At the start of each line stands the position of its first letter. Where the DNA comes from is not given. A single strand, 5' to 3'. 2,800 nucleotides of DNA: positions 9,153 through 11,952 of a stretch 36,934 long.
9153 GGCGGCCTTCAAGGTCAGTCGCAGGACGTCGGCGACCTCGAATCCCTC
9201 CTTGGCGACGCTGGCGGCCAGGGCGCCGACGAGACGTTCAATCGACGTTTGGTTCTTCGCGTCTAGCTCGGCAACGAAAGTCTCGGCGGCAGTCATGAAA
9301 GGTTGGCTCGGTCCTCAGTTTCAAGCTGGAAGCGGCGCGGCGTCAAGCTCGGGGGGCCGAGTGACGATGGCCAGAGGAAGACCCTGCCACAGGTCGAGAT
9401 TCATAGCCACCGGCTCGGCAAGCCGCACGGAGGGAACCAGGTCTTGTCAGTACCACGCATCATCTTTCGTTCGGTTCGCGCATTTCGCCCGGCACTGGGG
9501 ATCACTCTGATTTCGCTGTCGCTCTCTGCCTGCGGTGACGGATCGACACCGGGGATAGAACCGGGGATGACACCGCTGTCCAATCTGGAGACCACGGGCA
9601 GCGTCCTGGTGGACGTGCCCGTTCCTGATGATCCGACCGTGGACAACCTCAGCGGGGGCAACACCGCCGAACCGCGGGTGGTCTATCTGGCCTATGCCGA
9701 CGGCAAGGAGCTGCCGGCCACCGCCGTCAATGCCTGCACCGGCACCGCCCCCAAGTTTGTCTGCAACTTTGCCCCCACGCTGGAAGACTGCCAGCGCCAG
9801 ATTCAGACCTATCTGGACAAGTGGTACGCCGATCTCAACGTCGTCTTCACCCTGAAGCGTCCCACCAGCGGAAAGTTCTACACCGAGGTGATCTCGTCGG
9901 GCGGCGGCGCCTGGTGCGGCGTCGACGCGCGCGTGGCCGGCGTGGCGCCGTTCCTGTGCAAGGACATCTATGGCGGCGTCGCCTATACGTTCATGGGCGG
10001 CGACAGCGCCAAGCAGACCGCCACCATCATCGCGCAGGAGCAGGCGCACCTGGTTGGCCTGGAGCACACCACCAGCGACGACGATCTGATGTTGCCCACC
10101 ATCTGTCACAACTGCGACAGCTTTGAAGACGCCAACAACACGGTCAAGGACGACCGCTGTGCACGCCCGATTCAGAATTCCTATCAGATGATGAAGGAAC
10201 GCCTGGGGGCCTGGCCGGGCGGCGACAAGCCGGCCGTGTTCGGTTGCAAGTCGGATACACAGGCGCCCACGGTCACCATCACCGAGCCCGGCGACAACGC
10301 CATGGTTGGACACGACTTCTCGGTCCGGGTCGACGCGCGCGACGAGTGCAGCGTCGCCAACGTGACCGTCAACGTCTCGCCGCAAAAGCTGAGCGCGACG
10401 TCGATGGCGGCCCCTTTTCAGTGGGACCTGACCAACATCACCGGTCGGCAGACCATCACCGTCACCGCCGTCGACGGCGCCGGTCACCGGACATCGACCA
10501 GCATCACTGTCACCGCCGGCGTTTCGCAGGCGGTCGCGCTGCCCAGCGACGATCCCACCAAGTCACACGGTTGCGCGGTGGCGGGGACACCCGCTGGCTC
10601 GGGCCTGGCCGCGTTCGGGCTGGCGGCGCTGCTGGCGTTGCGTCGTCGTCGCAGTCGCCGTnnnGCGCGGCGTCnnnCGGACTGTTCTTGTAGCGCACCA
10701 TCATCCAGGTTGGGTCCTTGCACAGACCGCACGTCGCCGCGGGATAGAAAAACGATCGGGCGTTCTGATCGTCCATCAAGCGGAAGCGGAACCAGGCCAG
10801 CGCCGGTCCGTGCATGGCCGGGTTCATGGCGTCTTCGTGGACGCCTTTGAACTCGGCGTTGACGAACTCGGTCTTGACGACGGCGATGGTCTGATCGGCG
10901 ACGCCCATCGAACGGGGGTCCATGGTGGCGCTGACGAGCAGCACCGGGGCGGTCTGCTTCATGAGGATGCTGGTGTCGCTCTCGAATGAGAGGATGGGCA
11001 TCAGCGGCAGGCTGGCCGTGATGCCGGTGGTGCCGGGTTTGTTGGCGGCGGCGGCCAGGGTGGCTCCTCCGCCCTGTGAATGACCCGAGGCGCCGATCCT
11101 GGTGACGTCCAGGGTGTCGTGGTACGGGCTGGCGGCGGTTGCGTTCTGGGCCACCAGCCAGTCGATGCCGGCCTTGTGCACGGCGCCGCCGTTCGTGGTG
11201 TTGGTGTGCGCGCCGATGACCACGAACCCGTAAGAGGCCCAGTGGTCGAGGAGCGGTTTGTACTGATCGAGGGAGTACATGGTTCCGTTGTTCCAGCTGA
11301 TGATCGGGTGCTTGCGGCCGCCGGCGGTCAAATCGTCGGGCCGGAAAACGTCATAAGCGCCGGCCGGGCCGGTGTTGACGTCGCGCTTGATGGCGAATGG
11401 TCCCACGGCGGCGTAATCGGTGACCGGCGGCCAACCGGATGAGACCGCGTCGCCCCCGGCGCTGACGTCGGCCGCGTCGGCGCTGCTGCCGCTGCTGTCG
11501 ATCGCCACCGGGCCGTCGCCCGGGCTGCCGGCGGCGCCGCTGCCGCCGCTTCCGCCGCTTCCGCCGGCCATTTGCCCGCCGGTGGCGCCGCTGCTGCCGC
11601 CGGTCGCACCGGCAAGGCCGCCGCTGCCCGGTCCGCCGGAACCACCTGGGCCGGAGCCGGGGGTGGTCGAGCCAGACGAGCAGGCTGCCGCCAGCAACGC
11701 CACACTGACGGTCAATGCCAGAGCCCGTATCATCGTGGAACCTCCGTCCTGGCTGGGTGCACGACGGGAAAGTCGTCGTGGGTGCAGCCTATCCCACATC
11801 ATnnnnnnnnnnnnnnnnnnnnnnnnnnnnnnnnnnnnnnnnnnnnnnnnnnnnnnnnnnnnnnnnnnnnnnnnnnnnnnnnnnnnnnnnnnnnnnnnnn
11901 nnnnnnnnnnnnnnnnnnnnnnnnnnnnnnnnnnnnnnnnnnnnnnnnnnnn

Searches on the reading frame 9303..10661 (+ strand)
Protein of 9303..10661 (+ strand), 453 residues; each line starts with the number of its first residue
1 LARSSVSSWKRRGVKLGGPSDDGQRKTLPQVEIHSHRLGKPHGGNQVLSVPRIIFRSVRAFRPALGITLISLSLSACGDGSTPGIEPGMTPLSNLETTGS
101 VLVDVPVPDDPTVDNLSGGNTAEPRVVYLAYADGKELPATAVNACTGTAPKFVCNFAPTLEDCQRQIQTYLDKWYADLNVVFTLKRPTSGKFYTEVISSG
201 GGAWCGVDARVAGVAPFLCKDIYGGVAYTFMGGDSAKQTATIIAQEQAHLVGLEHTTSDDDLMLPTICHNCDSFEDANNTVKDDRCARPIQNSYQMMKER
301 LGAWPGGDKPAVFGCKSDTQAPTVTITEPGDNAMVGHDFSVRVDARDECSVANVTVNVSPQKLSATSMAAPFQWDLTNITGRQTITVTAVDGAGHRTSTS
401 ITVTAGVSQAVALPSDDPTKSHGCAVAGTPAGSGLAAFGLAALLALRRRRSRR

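Call 76: search_protein_families(library=pfam, proteins=[window:9303-10661:+], max_evalue=0.001)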
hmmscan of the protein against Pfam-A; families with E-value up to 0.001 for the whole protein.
window:9303-10661:+ (453 aa): 1 family
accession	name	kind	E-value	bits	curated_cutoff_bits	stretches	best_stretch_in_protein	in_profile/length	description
PF17957.7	Big_7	-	4.1e-08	34.2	24.1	1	322-387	1-70/70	Bacterial Ig domain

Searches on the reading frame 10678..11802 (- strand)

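Call 76: search_protein_families(library=pfam, proteins=[window:10678-11802:-], max_evalue=0.001)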
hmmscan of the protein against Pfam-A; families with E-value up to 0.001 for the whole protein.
window:10678-11802:- (375 aa): 3 families
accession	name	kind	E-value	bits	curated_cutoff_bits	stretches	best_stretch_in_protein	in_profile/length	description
PF12740.14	PETase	-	5.2e-12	46.2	28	1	131-295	20-179/263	PET hydrolase-like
PF07224.18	Chlorophyllase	-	2.9e-06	26.8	26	1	164-257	41-139/301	Chlorophyllase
PF05448.18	AXE1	-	6.6e-05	22.3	21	1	224-267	166-209/321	Acetyl xylan esterase (AXE1)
